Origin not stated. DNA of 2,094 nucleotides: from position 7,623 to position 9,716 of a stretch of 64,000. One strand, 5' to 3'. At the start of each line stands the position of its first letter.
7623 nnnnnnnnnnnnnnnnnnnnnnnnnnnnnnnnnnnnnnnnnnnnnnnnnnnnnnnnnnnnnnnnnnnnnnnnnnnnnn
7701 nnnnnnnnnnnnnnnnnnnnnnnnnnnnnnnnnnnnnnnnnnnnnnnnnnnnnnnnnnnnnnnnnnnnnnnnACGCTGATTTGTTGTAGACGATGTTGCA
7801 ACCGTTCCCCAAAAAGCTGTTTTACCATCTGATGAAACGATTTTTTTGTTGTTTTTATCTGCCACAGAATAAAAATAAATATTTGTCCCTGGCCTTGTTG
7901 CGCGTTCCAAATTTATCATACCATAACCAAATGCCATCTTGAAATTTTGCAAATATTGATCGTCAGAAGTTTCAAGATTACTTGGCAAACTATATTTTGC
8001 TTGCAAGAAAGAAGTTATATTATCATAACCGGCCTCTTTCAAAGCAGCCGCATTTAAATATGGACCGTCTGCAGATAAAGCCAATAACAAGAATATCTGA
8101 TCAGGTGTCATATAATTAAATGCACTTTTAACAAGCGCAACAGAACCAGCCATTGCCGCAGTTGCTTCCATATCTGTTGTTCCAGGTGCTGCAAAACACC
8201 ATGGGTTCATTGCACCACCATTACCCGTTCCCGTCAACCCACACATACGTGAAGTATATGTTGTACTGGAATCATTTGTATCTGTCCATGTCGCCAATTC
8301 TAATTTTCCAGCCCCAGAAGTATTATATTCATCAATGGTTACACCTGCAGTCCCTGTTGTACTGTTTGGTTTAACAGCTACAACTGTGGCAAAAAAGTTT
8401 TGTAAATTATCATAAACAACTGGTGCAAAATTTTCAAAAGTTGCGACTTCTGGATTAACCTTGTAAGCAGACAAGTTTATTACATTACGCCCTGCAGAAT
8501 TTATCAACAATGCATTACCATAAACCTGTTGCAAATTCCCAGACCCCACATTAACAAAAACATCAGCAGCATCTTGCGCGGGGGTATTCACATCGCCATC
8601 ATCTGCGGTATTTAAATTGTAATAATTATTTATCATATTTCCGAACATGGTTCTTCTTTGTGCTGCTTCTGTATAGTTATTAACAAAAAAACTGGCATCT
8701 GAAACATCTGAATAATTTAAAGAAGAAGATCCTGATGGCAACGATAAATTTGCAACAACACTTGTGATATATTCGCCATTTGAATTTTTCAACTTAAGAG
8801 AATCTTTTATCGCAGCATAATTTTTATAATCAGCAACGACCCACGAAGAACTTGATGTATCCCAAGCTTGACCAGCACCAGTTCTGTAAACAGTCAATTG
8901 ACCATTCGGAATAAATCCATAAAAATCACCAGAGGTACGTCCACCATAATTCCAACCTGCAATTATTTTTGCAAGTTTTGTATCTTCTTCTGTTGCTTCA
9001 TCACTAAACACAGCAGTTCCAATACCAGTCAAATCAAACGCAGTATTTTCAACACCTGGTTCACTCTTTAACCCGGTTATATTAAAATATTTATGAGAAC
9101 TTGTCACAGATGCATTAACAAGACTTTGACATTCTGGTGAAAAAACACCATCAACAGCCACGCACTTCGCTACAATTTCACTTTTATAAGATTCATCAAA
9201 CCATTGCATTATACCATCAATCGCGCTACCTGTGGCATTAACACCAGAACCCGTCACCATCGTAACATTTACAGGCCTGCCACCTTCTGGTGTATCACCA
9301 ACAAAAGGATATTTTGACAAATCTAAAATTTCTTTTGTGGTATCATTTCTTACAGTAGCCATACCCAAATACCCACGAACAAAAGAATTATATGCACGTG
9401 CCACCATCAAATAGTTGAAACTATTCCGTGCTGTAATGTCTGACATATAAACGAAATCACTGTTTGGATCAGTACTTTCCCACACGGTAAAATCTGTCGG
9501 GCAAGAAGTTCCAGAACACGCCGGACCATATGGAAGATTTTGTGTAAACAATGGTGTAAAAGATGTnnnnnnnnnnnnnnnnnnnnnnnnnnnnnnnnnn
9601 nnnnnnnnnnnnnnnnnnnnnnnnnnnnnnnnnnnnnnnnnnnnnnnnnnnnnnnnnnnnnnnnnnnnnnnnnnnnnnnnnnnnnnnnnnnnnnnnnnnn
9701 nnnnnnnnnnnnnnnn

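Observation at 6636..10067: Ankyrin + catalytically dead subtilase + beta-barrel fusion protein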

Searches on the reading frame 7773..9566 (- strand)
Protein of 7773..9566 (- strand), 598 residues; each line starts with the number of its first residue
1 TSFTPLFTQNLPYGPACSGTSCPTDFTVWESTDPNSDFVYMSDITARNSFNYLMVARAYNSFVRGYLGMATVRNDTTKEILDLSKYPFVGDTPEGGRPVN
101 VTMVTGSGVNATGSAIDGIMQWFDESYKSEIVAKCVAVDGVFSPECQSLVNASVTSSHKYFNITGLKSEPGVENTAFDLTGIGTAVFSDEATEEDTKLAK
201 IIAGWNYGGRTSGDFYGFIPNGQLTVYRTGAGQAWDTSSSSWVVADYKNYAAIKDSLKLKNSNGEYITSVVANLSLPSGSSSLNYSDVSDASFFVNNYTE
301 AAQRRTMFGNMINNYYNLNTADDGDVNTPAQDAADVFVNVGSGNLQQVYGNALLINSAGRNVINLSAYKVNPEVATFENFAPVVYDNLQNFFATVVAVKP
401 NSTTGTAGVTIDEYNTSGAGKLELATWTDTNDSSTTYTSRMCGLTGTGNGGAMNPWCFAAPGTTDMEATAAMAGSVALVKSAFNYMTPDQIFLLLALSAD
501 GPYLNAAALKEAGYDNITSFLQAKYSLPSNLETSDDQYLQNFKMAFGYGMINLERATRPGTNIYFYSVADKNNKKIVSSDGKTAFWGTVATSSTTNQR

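Call 13: search_solved_structures(query=A2, max_evalue=10, show_alignments=4)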
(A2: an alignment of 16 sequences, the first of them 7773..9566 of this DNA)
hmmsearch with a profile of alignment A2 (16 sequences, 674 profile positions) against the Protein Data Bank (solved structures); distinct sequences matched with E-value up to 10: 0.
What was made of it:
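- Tried and rejected: A profile of the subtilase-fold region (A2) against PDB sequences gave no hit at E<=10 (call 13).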

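Call 24: predict_structure(alignment_id=A2)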
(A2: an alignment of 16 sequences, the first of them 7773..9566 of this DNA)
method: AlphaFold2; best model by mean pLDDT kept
length: 598 residues; sequences in the alignment: 16
mean_pLDDT: 68.0   pTM: 0.76
mean pLDDT of the five models: 68.0, 63.8, 53.1, 50.3, 45.5
residues with pLDDT >= 90: 97; 70-90: 233; 50-70: 103; < 50: 165
segments of 3 or more residues with pLDDT < 50: 1-75, 78-81, 85-95, 206-220, 346-348, 366-369, 406-415, 448-453, 559-563, 568-576, 578-598
pLDDT, mean of each block of 10 residues (from residue 1): 30 31 35 40 35 30 34 48 47 55 89 67 66 63 65 72 78 87 79 80 51 39 83 85 91 91 83 90 90 89 93 94 91 88 52 89 62 90 84 88 49 51 83 84 65 70 83 79 72 77 66 77 85 78 87 58 48 47 31 26
secondary structure, 60 per line:
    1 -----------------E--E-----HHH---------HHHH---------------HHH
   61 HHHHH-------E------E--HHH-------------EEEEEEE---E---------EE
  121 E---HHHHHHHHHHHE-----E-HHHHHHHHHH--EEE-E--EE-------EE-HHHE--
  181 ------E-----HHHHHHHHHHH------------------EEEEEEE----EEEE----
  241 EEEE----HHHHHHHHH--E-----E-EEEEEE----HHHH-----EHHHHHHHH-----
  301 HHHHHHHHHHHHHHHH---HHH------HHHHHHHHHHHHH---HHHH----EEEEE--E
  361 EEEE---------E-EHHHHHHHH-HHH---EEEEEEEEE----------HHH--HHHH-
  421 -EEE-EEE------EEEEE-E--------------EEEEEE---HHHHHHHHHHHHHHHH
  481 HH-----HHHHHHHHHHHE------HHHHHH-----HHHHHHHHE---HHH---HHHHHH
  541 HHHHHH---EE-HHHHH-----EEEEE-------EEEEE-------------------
elements in order: H39-42 H58-65 E99-105 E119-121 H125-135 H144-153 E156-158 H193-203 E222-228 E233-236 E241-244 H249-257 E268-273 H278-281 H288-295 H301-316 H329-341 H345-348 E353-357 E360-364 H377-384 E392-400 H416-419 E422-424 E426-428 E435-439 E456-461 H465-482 H488-498 H506-511 H517-524 H535-546 H553-557 E563-567 E575-579

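Call 26: fold_search(model_id=the predicted structure, library=pdb)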
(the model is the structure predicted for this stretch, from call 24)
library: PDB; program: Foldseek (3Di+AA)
matches with E <= 10: 278; with E <= 0.001: 38
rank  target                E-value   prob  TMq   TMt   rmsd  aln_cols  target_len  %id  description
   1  8axg_AAA              2.0e-08  1.00  0.33  0.35  19.8       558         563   14  Crystal structure of Fusobacterium nucleatum fusolisin protease (released 2023-09-13)
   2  8axg_CCC              4.8e-08  1.00  0.34  0.36  19.3       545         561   14  Crystal structure of Fusobacterium nucleatum fusolisin protease (released 2023-09-13)
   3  8axg_BBB              5.1e-08  1.00  0.34  0.36  17.4       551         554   14  Crystal structure of Fusobacterium nucleatum fusolisin protease (released 2023-09-13)
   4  8axg_DDD              5.1e-08  1.00  0.33  0.34  20.1       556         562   14  Crystal structure of Fusobacterium nucleatum fusolisin protease (released 2023-09-13)
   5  1c9j                  7.5e-05  1.00  0.27  0.54   9.6       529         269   13  BACILLUS LENTUS SUBTILISIN K27R/N87S/V104Y/N123S/T274A VARIANT (released 1999-10-06)
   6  1c9m                  9.4e-05  1.00  0.23  0.46  10.4       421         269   15  BACILLUS LENTUS SUBTILSIN (SER 87) N76D/S103A/V104I (released 1999-10-06)
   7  1bh6                  1.6e-04  1.00  0.27  0.52   9.9       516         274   12  SUBTILISIN DY IN COMPLEX WITH THE SYNTHETIC INHIBITOR N-BENZYLOXYCARBONYL-ALA-PRO-PHE-CHLOROMETHYL KETONE (released 1998-11-04)
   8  1sn7                  1.9e-04  1.00  0.29  0.44  12.5       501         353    9  KUMAMOLISIN-AS, APOENZYME (released 2004-06-01)
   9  6pak_A                2.1e-04  1.00  0.27  0.53  10.1       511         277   11  Insight into subtilisin E-S7 cleavage pattern based on crystal structure and hydrolysates peptide analysis (released 2019-10-23)
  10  7am7_C                2.6e-04  1.00  0.23  0.46  14.6       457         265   12  Crystal structure of Peptiligase mutant - M222P/L217H/A225N/F189W/N218D (released 2021-02-17)
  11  1ndu                  2.8e-04  1.00  0.25  0.49   8.2       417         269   16  Bacillus lentus subtilisin variant S101G/V104N (released 2004-04-06)
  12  7am8                  3.1e-04  1.00  0.28  0.55  11.4       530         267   10  Crystal structure of Omniligase mutant W189F (released 2021-02-17)
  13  1st3                  3.3e-04  1.00  0.24  0.49   7.7       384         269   15  THE CRYSTAL STRUCTURE OF THE BACILLUS LENTUS ALKALINE PROTEASE, SUBTILISIN BL, AT 1.4 ANGSTROMS RESOLUTION (released 1994-01-31)
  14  1sbh                  3.5e-04  1.00  0.29  0.56  11.1       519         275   11  SUBTILISIN BPN' 8397+1 (E.C. 3.4.21.14) MUTANT (M50F, N76D, G169A, Q206C, N218S, K256Y) (released 1995-12-07)
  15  1iav                  3.7e-04  1.00  0.26  0.52   9.4       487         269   13  STRUCTURE ON NATIVE (ASN 87) SUBTILISIN FROM BACILLUS LENTUS (released 2001-04-18)
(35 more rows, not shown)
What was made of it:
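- Closest known: Subtilisin-like. Same: Fusolisin is the best structural match (call 26).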

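Call 28: search_protein_representatives(alignment_id=A2)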
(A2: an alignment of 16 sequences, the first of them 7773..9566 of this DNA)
Query: 16 sequences, 674 profile positions. Proteins with E-value up to 0.001 (for the whole library): 65; up to 1e-10: 60; up to 1e-30: 49. The best 65 are listed.
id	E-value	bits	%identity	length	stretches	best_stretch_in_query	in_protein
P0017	2.0e-278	942.1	-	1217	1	2-673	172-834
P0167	2.4e-222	756.7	-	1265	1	8-673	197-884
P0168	1.4e-187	641.9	-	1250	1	12-671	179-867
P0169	1.7e-186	638.3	-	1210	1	9-671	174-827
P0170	3.0e-171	587.9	-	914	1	176-671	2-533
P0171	2.7e-162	558.3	-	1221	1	23-670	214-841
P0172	3.2e-158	544.8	-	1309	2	247-670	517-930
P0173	1.2e-156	539.6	-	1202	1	5-669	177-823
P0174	3.2e-153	528.3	-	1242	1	6-671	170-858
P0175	1.2e-148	513.2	-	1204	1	4-650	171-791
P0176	9.8e-148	510.2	-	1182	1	7-671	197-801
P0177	2.0e-141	489.3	-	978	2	34-672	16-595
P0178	3.2e-141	488.6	-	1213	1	9-670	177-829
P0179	1.9e-135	469.6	-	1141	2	331-671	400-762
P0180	3.2e-135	468.8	-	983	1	50-672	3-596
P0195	2.4e-93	330.4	-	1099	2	297-655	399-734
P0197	1.2e-90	321.5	-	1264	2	330-666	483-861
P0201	1.0e-82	295.3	-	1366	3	333-668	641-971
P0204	2.7e-79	284.0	-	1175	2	166-653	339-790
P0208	2.3e-62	228.0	-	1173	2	355-666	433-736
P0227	4.1e-04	35.5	-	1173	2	428-580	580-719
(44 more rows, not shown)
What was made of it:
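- On Peptidase S8 (subtilase) family: The family profile links to a true S8 protein, P0227, at E 4e-4 (call 28).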

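Call 30: search_protein_families(library=pfam, proteins=[P0172, P0179, P0195, P0197, P0201, P0204, P0208, P0227], max_evalue=0.01)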
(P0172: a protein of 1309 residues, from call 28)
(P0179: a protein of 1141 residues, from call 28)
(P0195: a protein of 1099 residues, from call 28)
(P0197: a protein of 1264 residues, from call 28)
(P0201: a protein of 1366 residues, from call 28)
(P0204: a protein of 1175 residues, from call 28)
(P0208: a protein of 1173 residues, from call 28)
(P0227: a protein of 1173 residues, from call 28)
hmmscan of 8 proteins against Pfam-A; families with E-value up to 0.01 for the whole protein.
P0172 (1309 aa): 4 families
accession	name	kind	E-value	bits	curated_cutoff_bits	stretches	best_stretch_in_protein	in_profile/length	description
PF13637.12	Ank_4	-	0.00025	21.7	22.7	1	33-81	1-49/50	Ankyrin repeats (many copies)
PF25369.1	SH3_VIII-1_N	-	0.0027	17.5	27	0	518-549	8-39/45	Myosin-1-like, N-terminal SH3 domain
PF18200.7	Big_11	-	0.004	17.5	25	0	510-548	17-56/87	Bacterial Ig-like domain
PF12796.13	Ank_2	-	0.0095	16.9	27.3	0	27-88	28-86/90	Ankyrin repeats (3 copies)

P0179 (1141 aa): 1 family
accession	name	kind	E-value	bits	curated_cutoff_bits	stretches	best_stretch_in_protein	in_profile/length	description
PF12796.13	Ank_2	-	0.0018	19.2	27.3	1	31-85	33-85/90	Ankyrin repeats (3 copies)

P0195 (1099 aa): 3 families
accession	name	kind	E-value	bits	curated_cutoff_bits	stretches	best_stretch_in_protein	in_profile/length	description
PF13637.12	Ank_4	-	0.00021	21.9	22.7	1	25-73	1-49/50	Ankyrin repeats (many copies)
PF12796.13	Ank_2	-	0.00065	20.7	27.3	1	26-81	2-56/90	Ankyrin repeats (3 copies)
PF00023.36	Ank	-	0.0077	17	21.1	0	27-51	8-32/33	Ankyrin repeat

P0197 (1264 aa): 2 families
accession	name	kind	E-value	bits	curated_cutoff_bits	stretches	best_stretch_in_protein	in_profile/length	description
PF13637.12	Ank_4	-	1.2e-05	25.9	22.7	1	38-84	3-49/50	Ankyrin repeats (many copies)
PF12796.13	Ank_2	-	0.0062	17.5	27.3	0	38-91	35-86/90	Ankyrin repeats (3 copies)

P0201 (1366 aa): 2 families
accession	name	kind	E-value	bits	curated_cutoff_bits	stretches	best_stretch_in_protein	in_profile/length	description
PF12796.13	Ank_2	-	8.7e-06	26.7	27.3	1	24-88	25-86/90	Ankyrin repeats (3 copies)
PF13637.12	Ank_4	-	0.0017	19.1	22.7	0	37-80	5-48/50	Ankyrin repeats (many copies)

P0204 (1175 aa): 2 families
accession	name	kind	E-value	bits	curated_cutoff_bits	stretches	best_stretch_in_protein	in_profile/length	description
PF12796.13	Ank_2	-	0.0016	19.4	27.3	1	30-89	30-86/90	Ankyrin repeats (3 copies)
PF13637.12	Ank_4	-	0.009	16.8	22.7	0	36-82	3-49/50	Ankyrin repeats (many copies)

P0208 (1173 aa): 2 families
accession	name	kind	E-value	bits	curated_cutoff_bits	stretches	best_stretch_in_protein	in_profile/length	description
PF12796.13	Ank_2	-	0.00084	20.3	27.3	1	36-88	5-56/90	Ankyrin repeats (3 copies)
PF13637.12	Ank_4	-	0.0033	18.2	22.7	0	36-80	5-49/50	Ankyrin repeats (many copies)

P0227 (1173 aa): 1 family
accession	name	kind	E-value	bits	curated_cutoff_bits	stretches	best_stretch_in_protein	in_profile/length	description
PF00082.27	Peptidase_S8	-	5e-19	69.1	21.8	1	309-730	4-288/288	Subtilase family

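Call 55: find_homologous_proteins(query=P0227, max_evalue=0.001)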
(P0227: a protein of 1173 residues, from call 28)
Query P0227 (1173 aa): 3 proteins with E <= 0.001 among 8000 candidates.
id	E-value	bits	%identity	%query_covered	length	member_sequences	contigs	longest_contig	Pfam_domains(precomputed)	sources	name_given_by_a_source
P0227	0.0e+0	2628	100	100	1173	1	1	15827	PF00082.28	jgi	jgi:hypothetical protein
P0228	6.7e-15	73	27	16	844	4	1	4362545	PF00082.28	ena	-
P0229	5.0e-8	50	32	11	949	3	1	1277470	PF12951.14,PF03797.26,PF00082.28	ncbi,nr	ncbi:autotransporter serine protease [Glaciimonas soli]|nr:autotransporter serine protease [Glaciimo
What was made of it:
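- Tried and rejected: A homologue search with P0227 found only itself and two ordinary S8 proteins (call 55), so the active sister lineage is rare in the databases.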

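Call 56: find_encoding_contigs(protein=P0227, flank=10000, max_places=2)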
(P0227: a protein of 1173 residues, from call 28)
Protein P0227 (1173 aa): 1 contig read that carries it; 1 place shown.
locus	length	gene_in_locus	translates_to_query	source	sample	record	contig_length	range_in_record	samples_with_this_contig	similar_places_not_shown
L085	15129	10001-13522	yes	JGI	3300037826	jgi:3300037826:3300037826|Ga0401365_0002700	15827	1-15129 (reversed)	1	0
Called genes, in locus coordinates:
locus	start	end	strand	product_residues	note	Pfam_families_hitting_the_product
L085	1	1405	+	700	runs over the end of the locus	?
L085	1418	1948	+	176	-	-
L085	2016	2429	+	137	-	-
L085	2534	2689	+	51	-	-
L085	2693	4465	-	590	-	PF00664:ABC_membrane, PF03193:RsgA_GTPase (faint), PF00005:ABC_tran, PF02463:SMC_N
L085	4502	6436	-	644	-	PF06480:FtsH_ext, PF00004:AAA, PF17862:AAA_lid_3, PF01434:Peptidase_M41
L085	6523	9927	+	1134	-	PF00082:Peptidase_S8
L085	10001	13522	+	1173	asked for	PF00082:Peptidase_S8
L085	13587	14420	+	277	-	-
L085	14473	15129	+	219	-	?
